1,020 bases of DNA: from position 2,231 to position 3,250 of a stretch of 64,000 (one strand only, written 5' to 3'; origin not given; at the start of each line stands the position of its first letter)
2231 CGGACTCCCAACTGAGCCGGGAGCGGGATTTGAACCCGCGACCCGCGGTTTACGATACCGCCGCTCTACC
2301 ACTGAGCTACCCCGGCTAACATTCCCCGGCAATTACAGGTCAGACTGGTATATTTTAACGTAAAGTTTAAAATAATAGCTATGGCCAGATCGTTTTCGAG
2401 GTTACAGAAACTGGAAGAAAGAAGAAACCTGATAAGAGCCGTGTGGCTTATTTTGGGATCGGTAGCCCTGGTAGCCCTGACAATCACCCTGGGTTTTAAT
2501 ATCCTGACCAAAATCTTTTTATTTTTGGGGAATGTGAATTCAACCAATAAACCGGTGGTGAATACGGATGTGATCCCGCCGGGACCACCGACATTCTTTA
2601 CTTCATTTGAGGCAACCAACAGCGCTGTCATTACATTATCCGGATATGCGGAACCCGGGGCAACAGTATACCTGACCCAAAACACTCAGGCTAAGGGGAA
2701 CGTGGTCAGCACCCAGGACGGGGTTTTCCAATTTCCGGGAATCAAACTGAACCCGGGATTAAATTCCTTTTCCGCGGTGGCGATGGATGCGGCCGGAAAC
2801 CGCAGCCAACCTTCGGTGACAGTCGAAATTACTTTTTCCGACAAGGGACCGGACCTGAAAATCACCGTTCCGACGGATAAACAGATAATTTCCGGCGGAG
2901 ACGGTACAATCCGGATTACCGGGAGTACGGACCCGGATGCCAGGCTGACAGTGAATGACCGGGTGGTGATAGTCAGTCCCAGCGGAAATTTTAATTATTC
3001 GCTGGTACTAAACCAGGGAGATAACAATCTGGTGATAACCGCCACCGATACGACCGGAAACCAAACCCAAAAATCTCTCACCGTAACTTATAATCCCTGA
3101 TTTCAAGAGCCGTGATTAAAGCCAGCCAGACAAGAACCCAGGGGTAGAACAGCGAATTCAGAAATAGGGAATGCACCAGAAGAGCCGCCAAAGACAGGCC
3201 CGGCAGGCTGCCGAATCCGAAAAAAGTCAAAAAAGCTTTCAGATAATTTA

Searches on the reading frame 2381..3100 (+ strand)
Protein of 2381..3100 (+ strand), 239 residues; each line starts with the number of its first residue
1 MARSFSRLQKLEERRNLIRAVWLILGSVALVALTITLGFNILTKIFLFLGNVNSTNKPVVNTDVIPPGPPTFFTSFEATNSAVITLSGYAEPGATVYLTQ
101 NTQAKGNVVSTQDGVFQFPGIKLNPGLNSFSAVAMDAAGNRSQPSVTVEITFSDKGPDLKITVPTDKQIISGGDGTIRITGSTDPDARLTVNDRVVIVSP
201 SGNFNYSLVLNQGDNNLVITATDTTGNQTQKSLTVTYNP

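Call 48: search_protein_families(library=pfam, proteins=[window:2381-3100:+], max_evalue=0.001)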
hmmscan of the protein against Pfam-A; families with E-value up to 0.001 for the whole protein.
window:2381-3100:+ (239 aa): 3 families
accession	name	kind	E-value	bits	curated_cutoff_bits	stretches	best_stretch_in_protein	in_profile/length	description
PF09136.16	Glucodextran_B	-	1.2e-17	64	27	2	157-238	1-82/83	Glucodextranase, domain B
PF17936.7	Big_6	-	1.6e-12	47.9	27.6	2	84-146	15-78/83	Bacterial Ig domain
PF19077.6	Big_13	-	8.7e-10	39.4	27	1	78-150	23-100/102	Bacterial Ig-like domain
